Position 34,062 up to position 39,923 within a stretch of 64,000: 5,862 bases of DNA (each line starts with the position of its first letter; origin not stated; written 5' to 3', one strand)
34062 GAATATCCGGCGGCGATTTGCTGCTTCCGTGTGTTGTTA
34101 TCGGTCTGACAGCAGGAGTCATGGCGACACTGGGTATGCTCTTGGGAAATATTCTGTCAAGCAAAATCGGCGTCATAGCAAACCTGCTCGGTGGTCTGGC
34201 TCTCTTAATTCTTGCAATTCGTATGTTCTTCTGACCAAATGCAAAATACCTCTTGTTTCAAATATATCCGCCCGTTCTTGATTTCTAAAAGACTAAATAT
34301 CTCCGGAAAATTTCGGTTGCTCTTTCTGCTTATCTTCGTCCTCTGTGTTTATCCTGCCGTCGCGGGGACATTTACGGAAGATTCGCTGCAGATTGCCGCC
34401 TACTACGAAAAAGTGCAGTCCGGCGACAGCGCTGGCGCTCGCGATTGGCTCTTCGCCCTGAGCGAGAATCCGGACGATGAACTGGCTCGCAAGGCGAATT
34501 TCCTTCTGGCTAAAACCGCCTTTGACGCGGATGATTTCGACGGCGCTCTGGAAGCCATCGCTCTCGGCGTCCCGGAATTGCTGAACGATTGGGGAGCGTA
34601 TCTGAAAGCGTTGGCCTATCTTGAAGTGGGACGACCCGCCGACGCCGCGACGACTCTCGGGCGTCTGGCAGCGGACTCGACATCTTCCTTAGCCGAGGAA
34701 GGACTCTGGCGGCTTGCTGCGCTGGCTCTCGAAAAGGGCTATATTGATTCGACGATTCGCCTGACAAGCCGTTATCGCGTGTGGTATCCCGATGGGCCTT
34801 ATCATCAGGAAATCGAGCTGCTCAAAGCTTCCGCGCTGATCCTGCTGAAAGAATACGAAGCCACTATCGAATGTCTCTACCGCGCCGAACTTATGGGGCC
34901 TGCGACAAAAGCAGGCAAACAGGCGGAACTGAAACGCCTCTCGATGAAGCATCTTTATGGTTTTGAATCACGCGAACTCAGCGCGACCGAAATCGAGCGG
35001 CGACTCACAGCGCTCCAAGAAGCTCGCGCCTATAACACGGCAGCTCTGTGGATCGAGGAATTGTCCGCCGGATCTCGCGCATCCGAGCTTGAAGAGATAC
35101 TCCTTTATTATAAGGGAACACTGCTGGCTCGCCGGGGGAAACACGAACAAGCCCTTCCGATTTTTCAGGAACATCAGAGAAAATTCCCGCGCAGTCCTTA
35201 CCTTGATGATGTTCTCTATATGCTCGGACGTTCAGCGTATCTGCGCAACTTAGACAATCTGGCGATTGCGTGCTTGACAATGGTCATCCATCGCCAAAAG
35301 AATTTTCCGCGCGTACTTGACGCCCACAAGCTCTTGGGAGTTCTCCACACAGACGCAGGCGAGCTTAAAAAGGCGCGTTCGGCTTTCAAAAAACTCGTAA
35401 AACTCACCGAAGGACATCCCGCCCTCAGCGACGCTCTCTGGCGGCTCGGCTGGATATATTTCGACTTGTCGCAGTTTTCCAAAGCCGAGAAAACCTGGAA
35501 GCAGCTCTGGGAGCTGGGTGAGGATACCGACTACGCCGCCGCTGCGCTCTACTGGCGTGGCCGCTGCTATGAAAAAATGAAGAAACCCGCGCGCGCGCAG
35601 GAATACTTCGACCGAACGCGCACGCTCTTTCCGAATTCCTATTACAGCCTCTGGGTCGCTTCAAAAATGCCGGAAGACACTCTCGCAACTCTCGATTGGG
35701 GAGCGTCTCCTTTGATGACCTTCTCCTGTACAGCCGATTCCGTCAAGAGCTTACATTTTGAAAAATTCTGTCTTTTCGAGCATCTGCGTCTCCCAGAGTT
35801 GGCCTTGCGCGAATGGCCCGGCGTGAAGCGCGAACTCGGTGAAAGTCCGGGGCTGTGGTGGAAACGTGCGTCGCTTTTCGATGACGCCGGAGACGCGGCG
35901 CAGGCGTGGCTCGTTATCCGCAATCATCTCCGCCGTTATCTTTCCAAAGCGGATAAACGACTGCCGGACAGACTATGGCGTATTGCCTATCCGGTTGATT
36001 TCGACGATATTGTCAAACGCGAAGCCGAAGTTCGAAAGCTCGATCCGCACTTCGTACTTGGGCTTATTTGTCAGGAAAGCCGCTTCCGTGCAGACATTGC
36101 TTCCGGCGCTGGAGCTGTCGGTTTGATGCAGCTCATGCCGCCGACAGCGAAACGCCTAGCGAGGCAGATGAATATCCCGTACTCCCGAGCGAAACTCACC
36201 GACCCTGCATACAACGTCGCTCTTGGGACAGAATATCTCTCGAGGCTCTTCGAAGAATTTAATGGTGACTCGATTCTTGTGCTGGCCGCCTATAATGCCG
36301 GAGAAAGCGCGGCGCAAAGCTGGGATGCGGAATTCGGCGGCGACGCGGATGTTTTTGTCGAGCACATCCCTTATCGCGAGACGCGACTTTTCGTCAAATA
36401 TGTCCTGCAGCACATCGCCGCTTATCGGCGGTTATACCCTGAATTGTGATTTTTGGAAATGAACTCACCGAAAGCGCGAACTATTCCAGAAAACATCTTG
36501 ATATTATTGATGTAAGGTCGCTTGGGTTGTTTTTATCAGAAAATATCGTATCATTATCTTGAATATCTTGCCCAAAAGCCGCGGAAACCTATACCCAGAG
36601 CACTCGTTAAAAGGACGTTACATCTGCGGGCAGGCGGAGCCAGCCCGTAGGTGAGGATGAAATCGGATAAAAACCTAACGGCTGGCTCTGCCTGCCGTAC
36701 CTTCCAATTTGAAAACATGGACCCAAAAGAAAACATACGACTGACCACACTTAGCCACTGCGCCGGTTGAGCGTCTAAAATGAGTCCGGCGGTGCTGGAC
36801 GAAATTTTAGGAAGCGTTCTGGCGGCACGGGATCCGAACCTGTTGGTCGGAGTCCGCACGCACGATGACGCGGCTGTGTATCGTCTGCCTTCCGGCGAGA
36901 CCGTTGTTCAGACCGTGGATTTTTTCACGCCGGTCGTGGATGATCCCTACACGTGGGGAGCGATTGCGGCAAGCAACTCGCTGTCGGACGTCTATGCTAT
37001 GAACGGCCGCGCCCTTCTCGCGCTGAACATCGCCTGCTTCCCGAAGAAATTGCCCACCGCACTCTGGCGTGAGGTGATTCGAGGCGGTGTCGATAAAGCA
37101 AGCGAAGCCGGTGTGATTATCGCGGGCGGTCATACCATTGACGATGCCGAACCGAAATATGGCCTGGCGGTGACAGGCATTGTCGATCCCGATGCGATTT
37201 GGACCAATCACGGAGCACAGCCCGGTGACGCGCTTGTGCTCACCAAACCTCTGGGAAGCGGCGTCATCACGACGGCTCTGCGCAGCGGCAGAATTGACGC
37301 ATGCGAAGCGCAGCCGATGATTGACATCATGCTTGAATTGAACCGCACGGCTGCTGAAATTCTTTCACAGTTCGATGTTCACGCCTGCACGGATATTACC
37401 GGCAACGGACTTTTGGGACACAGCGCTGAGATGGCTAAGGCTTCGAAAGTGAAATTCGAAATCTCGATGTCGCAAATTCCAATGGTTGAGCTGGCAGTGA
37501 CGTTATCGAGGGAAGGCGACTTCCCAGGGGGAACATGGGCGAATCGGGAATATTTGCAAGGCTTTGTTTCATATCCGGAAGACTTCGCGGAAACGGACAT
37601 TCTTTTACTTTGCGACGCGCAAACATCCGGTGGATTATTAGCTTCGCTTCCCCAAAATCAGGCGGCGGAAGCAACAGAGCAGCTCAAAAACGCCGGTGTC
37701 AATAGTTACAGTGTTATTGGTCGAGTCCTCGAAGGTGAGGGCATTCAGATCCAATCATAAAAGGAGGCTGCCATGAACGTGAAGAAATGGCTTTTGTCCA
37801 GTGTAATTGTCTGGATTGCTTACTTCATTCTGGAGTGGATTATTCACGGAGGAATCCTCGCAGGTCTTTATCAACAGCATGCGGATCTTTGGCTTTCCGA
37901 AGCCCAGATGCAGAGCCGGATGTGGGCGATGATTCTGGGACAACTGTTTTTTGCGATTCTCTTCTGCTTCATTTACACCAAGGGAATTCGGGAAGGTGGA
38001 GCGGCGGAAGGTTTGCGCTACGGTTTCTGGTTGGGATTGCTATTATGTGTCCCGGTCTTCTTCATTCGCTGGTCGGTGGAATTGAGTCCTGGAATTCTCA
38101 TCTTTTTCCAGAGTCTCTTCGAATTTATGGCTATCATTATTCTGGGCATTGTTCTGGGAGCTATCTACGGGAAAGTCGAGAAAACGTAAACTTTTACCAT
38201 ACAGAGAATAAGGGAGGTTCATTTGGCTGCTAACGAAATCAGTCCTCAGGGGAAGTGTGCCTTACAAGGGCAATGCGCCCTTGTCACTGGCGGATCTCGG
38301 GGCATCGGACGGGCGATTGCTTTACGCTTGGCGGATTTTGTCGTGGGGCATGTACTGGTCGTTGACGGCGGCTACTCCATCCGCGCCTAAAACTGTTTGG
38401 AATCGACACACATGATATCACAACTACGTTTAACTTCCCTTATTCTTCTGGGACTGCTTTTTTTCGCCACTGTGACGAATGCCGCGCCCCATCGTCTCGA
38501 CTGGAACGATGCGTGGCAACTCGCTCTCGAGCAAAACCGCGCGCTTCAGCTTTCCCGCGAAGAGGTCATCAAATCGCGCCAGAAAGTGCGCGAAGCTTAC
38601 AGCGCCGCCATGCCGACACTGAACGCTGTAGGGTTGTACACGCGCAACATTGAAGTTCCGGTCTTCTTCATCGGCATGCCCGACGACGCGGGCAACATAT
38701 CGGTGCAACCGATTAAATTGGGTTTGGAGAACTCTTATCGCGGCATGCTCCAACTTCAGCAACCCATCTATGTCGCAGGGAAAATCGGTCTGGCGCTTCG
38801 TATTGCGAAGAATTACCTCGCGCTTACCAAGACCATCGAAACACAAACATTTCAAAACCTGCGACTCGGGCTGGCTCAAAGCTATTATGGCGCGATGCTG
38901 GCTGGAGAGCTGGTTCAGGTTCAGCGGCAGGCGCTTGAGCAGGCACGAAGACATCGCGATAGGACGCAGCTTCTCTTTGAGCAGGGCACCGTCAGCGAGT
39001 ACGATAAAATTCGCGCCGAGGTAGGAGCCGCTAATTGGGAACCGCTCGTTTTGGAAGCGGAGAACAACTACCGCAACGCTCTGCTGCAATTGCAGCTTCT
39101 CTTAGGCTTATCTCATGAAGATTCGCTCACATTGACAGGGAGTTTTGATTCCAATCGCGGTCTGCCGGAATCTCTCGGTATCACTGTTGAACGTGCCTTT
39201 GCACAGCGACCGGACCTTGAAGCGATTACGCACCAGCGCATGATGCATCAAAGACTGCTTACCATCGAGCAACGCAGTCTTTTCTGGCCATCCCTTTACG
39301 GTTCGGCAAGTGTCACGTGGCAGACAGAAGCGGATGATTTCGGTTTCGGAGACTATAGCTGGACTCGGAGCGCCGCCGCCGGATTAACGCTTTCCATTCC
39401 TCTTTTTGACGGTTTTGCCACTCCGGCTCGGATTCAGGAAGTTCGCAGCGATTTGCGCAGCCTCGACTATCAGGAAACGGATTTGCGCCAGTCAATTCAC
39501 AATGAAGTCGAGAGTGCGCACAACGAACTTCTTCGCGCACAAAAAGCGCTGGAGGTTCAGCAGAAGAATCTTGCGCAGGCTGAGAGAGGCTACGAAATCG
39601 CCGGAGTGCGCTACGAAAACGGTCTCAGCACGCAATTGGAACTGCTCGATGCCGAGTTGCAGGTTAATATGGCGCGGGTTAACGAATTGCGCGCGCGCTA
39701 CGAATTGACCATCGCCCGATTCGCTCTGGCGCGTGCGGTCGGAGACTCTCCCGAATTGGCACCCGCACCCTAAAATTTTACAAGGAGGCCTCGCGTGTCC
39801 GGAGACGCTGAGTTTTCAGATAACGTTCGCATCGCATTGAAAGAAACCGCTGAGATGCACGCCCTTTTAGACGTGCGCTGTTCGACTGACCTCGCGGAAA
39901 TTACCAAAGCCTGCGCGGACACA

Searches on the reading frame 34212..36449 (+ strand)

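Call 30: search_protein_families(library=pfam, proteins=[window:34212-36449:+], max_evalue=0.001)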
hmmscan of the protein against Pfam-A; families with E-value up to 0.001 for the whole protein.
window:34212-36449:+ (745 aa): 13 families
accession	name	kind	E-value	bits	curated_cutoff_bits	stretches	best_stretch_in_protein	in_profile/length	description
PF01464.25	SLT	-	6.6e-29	100.3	21.3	1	602-708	4-108/117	Transglycosylase SLT domain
PF13174.12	TPR_6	-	9.1e-17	60.9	26.3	1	445-476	2-33/33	Tetratricopeptide repeat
PF13432.12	TPR_16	-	1.9e-16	60.6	32.7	1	412-476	3-64/65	Tetratricopeptide repeat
PF07719.23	TPR_2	-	2.4e-16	58.8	27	1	443-475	1-33/34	Tetratricopeptide repeat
PF00515.34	TPR_1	-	1.9e-15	56.3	27.8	1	443-475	1-33/34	Tetratricopeptide repeat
PF14559.12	TPR_19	-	4.8e-12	46.5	25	0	381-444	3-64/68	Tetratricopeptide repeat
PF13428.12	TPR_14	-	2.1e-11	43.8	23.5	0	444-477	2-35/44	Tetratricopeptide repeat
PF12895.13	ANAPC3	-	2.3e-09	37.9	27.2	0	272-343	3-67/82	Anaphase-promoting complex, cyclosome, subunit 3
PF13424.12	TPR_12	-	4.6e-09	36.8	30.1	1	371-427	5-66/77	Tetratricopeptide repeat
PF23300.3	HEAT_Nup120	-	9.3e-06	26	29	0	125-156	25-56/170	Nucleoporin Nup120, HEAT repeats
PF13181.12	TPR_8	-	9.8e-06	25.8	25.7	0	443-467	1-25/34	Tetratricopeptide repeat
PF25062.1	ARM_TT21_N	-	3.8e-05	24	40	1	291-480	23-205/222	Tetratricopeptide repeat protein 21 N-terminal ARM repeat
PF13525.12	YfiO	-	0.00023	21.4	25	0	298-403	8-121/203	Outer membrane lipoprotein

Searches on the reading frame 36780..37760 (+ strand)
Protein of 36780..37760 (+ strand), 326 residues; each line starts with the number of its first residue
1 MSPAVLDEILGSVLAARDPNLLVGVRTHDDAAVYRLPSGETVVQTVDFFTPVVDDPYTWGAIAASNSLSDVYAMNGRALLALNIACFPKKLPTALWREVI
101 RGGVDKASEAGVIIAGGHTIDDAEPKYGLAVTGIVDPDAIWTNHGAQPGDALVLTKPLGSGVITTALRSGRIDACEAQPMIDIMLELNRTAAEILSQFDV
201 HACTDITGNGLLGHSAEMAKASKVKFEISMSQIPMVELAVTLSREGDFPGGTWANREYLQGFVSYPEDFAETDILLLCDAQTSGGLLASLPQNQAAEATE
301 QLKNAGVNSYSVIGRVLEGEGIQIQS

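Call 30: search_protein_families(library=pfam, proteins=[window:36780-37760:+], max_evalue=0.001)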
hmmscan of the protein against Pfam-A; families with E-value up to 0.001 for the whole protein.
window:36780-37760:+ (326 aa): 2 families
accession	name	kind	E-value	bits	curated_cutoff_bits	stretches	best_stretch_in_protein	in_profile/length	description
PF00586.29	AIRS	-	5.4e-26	91.6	24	1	29-135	2-112/112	AIR synthase related protein, N-terminal domain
PF02769.27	AIRS_C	-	2.9e-20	73.4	23.1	1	147-324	1-153/156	AIR synthase related protein, C-terminal domain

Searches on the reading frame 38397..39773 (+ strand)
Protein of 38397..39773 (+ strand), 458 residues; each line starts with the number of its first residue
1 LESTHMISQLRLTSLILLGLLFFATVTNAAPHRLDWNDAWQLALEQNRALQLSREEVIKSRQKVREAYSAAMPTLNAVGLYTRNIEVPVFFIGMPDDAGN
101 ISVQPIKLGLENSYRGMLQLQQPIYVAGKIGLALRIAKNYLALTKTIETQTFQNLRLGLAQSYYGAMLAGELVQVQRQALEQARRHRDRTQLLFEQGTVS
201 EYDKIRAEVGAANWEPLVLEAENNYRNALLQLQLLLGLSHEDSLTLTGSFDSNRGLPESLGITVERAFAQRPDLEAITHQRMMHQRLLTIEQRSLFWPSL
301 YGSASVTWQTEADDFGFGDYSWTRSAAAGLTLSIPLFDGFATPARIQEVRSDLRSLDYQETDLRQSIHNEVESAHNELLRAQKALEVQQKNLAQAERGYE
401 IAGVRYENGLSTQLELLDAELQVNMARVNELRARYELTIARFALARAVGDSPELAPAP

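Call 30: search_protein_families(library=pfam, proteins=[window:38397-39773:+], max_evalue=0.001)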
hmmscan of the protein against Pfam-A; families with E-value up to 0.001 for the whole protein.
window:38397-39773:+ (458 aa): 1 family
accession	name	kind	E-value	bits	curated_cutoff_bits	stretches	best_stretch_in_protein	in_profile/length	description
PF02321.23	OEP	-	1.9e-57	194.5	22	2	264-449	5-187/187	Outer membrane efflux protein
